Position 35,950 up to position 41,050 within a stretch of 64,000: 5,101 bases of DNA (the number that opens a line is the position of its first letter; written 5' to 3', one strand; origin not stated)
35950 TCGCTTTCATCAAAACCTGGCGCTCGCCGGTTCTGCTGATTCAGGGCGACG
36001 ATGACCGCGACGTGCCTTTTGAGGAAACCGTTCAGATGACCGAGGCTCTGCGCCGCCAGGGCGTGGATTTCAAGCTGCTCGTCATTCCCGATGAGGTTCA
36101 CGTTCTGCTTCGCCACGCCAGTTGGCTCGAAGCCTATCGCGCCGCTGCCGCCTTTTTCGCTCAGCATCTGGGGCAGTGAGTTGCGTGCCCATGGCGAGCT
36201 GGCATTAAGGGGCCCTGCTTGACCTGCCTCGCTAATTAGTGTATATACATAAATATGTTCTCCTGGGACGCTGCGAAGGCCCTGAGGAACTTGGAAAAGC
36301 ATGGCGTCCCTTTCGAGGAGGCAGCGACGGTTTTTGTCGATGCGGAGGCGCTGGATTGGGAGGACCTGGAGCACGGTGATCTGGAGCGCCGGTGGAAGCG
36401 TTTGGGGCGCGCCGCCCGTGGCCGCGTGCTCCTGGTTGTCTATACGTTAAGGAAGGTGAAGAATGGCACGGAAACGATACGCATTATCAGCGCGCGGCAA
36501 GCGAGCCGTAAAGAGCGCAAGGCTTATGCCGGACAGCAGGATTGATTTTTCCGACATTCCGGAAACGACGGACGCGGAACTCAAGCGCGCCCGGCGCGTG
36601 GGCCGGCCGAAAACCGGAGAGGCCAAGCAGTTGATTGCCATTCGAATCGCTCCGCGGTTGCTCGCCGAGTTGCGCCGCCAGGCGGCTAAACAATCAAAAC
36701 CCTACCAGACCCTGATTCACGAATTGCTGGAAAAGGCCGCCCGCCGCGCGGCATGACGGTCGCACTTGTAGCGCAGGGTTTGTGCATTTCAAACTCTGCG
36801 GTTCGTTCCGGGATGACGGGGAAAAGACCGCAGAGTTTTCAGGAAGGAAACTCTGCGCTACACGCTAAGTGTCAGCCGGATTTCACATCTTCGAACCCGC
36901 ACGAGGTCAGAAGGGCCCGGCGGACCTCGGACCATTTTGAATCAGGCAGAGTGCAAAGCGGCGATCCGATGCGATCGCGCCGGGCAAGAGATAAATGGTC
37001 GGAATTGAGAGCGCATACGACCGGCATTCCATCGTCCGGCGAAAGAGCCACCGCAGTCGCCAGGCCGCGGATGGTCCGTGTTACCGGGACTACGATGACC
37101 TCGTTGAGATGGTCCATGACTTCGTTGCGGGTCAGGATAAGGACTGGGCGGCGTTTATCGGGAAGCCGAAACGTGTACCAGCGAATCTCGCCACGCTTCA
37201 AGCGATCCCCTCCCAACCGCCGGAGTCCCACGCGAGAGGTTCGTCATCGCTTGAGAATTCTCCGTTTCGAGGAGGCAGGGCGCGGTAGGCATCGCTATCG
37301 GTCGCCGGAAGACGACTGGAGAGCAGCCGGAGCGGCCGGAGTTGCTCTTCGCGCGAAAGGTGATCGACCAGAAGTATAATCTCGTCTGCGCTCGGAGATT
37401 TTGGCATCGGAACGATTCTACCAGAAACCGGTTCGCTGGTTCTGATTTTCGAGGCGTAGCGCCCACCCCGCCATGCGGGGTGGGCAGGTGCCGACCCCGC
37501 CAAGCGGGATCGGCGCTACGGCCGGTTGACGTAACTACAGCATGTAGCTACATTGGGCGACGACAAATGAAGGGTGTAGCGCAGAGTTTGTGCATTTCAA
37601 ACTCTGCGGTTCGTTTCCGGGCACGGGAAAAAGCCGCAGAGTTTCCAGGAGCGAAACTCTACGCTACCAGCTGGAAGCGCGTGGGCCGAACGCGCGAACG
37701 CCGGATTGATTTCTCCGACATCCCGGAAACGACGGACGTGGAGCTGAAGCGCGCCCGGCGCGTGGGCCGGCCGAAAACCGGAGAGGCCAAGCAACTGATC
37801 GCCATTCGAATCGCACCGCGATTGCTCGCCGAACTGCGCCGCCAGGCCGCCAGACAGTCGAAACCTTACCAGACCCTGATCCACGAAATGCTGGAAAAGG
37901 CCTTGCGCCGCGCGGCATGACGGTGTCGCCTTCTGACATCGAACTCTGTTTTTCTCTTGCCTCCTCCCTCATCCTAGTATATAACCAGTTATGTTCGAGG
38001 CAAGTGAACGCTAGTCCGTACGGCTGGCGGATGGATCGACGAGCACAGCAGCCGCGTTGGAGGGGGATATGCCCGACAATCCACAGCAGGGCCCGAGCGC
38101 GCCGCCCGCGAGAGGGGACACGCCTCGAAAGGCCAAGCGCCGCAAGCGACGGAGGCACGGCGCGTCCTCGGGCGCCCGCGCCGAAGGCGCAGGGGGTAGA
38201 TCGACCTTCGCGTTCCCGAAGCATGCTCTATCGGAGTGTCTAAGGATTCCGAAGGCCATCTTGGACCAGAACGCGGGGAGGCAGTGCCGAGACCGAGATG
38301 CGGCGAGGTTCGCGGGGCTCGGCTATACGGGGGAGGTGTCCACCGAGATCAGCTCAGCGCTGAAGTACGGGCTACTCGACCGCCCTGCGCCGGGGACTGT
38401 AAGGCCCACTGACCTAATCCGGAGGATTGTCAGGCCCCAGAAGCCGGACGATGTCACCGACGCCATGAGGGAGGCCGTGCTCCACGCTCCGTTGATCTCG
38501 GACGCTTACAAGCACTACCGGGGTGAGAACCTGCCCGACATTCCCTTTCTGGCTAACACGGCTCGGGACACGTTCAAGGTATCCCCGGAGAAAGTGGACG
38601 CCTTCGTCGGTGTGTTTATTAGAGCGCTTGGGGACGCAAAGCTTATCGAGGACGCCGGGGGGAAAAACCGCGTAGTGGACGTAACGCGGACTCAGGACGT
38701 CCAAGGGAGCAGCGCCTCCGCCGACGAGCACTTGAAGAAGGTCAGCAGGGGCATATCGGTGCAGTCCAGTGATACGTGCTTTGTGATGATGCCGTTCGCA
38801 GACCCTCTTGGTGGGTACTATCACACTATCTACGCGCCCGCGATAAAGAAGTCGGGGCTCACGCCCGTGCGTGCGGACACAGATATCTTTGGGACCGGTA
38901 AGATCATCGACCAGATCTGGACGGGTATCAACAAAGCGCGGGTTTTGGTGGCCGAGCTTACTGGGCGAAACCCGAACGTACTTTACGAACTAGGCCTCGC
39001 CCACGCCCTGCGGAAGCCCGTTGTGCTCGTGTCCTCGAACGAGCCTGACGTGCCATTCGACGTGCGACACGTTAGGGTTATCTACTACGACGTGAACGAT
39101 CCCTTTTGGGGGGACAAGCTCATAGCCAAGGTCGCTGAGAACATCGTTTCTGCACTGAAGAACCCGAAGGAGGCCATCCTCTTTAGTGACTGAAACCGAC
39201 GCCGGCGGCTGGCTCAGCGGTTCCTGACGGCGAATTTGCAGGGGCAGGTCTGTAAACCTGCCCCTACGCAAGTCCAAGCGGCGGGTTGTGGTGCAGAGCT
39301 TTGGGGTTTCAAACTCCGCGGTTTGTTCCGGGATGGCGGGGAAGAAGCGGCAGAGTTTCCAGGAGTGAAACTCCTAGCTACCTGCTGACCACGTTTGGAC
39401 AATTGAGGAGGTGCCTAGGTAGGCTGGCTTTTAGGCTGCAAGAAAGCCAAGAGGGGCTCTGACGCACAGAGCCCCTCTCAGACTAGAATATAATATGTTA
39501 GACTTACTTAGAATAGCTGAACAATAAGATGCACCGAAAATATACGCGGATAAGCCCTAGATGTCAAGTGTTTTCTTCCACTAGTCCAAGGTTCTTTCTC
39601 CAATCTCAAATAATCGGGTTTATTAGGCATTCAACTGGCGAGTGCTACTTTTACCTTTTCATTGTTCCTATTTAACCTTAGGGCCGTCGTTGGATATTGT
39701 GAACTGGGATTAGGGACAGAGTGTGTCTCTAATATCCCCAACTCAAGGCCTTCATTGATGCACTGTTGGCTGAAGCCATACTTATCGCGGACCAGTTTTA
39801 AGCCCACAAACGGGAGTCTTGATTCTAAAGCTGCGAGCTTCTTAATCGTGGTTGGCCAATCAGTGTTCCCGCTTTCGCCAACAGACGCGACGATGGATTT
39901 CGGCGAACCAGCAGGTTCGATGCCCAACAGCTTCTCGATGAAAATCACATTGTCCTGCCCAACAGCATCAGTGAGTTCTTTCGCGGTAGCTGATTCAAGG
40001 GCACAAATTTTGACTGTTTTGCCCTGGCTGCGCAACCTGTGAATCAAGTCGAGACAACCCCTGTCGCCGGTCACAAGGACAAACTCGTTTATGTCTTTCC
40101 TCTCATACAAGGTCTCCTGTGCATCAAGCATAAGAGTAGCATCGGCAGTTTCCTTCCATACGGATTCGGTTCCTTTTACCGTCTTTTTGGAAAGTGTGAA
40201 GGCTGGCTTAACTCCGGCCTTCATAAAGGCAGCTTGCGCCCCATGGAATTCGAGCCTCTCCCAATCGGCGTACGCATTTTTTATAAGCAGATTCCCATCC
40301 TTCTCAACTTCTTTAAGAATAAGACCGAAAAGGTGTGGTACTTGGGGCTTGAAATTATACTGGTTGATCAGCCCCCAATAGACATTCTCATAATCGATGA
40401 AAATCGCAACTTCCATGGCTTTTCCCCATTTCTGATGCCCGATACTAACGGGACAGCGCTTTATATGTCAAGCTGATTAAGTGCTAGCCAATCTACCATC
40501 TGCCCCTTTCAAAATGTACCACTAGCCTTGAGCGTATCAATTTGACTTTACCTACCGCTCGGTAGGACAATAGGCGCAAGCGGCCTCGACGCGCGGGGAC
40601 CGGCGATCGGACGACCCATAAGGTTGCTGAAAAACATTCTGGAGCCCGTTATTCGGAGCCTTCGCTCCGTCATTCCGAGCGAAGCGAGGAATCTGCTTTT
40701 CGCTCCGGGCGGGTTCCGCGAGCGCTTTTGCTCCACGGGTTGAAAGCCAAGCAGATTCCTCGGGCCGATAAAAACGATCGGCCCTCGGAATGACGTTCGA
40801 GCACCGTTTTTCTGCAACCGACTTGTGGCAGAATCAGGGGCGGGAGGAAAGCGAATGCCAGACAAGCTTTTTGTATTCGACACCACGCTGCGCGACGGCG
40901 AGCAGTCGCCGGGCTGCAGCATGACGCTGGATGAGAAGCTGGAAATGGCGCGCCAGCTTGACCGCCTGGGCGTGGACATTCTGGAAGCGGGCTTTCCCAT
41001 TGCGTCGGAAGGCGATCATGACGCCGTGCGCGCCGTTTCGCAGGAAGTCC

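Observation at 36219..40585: Compact accessory island between the S9 peptidase and leuA: two TA modules, TA remnants, a repeat family, an NDT-like gene and an AT-rich NYN insertion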

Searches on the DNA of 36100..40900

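Call 18: search_rna_families(source=window, start=36100, end=40900, threshold=evalue, max_evalue=5)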
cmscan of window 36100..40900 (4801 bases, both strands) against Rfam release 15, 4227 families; matches with E-value up to 5: 4.
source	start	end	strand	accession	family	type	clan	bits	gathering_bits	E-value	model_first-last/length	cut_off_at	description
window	39234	39273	+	RF00985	mir-640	Gene; miRNA;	-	20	96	1.9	1-89/89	no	mir-640 microRNA precursor family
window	37734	37766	+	RF00175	HIV-1_DIS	Cis-reg;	-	19.6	35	4.4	1-40/40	no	Human immunodeficiency virus type 1 dimerisation initiation site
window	40322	40435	-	RF02158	NPPA-AS1_3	Gene; lncRNA;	-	16.6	55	2.2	1-108/108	no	NPPA antisense RNA 1 conserved region 3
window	40411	40448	-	RF03092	Ocean-VII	Gene; sRNA;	-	14.6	53.5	1.3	1-41/41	no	Ocean-VII RNA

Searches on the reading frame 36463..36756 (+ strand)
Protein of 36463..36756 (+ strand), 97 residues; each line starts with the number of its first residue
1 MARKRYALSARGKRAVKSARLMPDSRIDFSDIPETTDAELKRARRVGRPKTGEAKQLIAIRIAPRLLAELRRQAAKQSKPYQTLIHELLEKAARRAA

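Call 3: search_protein_families(library=pfam, proteins=[window:36463-36756:+], max_evalue=0.01)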
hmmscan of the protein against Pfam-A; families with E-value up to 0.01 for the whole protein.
window:36463-36756:+ (97 aa): 3 families
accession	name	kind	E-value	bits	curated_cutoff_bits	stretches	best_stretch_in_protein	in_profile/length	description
PF14384.12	BrnA_antitoxin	-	1.6e-07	32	26.1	1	31-93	1-68/68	BrnA antitoxin of type II toxin-antitoxin system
PF12441.14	CopG_antitoxin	-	5.8e-05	24.2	28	1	34-91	20-78/79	CopG antitoxin of type II toxin-antitoxin system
PF23807.1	RHH_10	-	0.00024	21.7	27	1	41-96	9-64/84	Ribbon-helix-helix protein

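Call 7: search_protein_families(library=ncbifam, proteins=[window:36463-36756:+], max_evalue=0.01)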
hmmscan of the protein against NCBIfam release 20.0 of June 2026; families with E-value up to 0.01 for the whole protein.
window:36463-36756:+ (97 aa): 0 families

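Call 8: search_protein_families(library=padloc, proteins=[window:36463-36756:+], max_evalue=0.01)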
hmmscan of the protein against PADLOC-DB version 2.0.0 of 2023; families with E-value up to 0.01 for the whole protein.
window:36463-36756:+ (97 aa): 0 families

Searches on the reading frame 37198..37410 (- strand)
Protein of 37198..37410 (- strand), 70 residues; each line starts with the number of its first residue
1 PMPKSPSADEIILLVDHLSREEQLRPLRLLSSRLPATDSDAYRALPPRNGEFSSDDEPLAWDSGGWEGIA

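Call 41: search_protein_families(library=pfam, proteins=[window:37198-37410:-], max_evalue=10)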
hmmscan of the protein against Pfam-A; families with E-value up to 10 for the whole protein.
window:37198-37410:- (70 aa): 0 families

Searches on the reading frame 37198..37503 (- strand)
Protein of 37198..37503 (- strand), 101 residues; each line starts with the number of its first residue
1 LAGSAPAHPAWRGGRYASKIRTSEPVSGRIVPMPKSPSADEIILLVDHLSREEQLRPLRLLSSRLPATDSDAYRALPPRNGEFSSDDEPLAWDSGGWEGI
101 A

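Call 3: search_protein_families(library=pfam, proteins=[window:37198-37503:-], max_evalue=0.01)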
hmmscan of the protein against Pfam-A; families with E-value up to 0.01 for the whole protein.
window:37198-37503:- (101 aa): 0 families

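Call 7: search_protein_families(library=ncbifam, proteins=[window:37198-37503:-], max_evalue=0.01)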
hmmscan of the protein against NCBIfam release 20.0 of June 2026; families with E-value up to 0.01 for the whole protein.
window:37198-37503:- (101 aa): 0 families

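Call 8: search_protein_families(library=padloc, proteins=[window:37198-37503:-], max_evalue=0.01)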
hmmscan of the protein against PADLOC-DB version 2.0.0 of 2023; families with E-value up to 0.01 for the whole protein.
window:37198-37503:- (101 aa): 0 families

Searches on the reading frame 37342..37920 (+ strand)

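Call 3: search_protein_families(library=pfam, proteins=[window:37342-37920:+], max_evalue=0.01)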
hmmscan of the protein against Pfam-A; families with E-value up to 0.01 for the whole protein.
window:37342-37920:+ (192 aa): 2 families
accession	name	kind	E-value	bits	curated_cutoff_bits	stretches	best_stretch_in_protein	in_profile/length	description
PF14384.12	BrnA_antitoxin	-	1.1e-05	26.2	26.1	1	126-188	1-68/68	BrnA antitoxin of type II toxin-antitoxin system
PF12441.14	CopG_antitoxin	-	3e-05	25.1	28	1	124-186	15-78/79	CopG antitoxin of type II toxin-antitoxin system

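Call 7: search_protein_families(library=ncbifam, proteins=[window:37342-37920:+], max_evalue=0.01)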
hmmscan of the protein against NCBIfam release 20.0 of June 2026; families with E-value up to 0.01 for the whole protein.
window:37342-37920:+ (192 aa): 0 families

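Call 8: search_protein_families(library=padloc, proteins=[window:37342-37920:+], max_evalue=0.01)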
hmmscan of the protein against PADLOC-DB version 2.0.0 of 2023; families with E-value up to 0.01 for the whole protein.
window:37342-37920:+ (192 aa): 0 families

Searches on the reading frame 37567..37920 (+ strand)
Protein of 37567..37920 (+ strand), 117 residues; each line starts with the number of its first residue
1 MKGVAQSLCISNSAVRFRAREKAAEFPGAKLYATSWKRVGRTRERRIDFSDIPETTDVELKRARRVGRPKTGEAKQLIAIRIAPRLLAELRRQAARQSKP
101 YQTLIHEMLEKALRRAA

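Call 41: search_protein_families(library=pfam, proteins=[window:37567-37920:+], max_evalue=10)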
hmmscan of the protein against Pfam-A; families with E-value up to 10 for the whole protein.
window:37567-37920:+ (117 aa): 3 families
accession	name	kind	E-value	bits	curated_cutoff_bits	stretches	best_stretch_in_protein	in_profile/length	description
PF14384.12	BrnA_antitoxin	-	3.4e-06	27.8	26.1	1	51-113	1-68/68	BrnA antitoxin of type II toxin-antitoxin system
PF12441.14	CopG_antitoxin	-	5.3e-05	24.3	28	1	48-111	14-78/79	CopG antitoxin of type II toxin-antitoxin system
PF23807.1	RHH_10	-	0.0044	17.7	27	1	61-112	8-60/84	Ribbon-helix-helix protein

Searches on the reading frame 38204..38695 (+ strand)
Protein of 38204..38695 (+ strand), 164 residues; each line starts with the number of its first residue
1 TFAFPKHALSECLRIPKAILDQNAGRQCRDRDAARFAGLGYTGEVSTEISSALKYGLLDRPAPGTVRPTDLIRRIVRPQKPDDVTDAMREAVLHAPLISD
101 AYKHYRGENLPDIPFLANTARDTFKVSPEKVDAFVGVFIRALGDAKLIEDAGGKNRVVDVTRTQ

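Call 92: search_protein_representatives(protein=window:38204-38695:+)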
Query: 164 residues. Proteins with E-value up to 0.001 (for the whole library): 556; up to 1e-10: 145; up to 1e-30: 25. The best 150 are listed.
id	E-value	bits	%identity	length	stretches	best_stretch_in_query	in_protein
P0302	1.1e-54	201.1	59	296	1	3-162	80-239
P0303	6.2e-50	185.7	54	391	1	3-161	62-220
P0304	8.8e-49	181.9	66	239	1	2-129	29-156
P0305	8.6e-47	175.5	53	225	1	3-162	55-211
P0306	1.1e-46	175.1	66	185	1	3-126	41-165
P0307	3.1e-44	167.2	52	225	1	3-150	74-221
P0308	9.2e-44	165.6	51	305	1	3-162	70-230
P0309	2.9e-43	164.0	48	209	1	3-159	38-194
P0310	3.5e-43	163.7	48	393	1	3-161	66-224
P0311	6.1e-40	153.2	51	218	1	3-138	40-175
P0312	1.2e-39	152.2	54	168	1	11-134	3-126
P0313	2.2e-39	151.4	46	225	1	3-162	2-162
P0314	3.6e-39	150.7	54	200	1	4-128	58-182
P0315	2.0e-38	148.3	48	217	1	4-158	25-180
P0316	5.2e-38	146.9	49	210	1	5-138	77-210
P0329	1.0e-28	116.7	41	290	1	4-163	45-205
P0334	6.1e-28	114.2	37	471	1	3-163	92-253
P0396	9.8e-16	74.5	35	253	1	2-140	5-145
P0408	2.6e-14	69.9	45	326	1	3-113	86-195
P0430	8.1e-12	61.8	33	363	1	3-140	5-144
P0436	1.7e-11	60.8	33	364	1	3-142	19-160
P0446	9.4e-11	58.3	28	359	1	3-162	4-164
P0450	2.2e-10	57.2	31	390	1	3-143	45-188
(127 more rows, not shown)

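Call 93: search_protein_families(library=pfam, proteins=[P0334, P0430, P0436, P0446, P0450, P0305, P0309, P0329, P0408, P0396], max_evalue=0.01)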
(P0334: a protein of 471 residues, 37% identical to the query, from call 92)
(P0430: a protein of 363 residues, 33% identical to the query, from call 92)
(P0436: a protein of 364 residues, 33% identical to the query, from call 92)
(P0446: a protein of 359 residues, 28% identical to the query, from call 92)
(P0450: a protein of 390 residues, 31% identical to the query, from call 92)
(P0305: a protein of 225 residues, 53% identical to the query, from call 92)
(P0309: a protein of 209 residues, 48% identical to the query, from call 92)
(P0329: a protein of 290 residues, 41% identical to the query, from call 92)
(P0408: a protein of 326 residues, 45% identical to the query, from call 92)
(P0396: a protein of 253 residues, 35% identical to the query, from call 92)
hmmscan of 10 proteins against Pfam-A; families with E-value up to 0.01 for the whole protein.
P0334 (471 aa): 0 families

P0430 (363 aa): 0 families

P0436 (364 aa): 1 family
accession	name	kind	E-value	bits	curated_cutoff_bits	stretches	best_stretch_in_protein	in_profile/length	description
PF10137.14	CAP12-PCTIR_TIR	-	3e-12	47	24.7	1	228-337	8-118/119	CAP12/Pycsar effector protein, TIR domain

P0446 (359 aa): 2 families
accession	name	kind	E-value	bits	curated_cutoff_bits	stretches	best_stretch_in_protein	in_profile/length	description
PF10137.14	CAP12-PCTIR_TIR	-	1.1e-15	58.1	24.7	1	216-332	1-118/119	CAP12/Pycsar effector protein, TIR domain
PF13676.11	TIR_2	-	0.0013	19.7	28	1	219-334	3-111/122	TIR domain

P0450 (390 aa): 1 family
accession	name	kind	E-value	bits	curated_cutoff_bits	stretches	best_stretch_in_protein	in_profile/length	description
PF05014.21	Nuc_deoxyrib_tr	-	0.0015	19.1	28.8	1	262-332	29-99/117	Nucleoside 2-deoxyribosyltransferase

P0305 (225 aa): 0 families

P0309 (209 aa): 0 families

P0329 (290 aa): 0 families

P0408 (326 aa): 1 family
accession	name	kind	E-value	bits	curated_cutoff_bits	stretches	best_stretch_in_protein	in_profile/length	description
PF07382.16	HC2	-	8.9e-13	49.2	40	1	8-98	74-149/194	Histone H1-like nucleoprotein HC2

P0396 (253 aa): 0 families
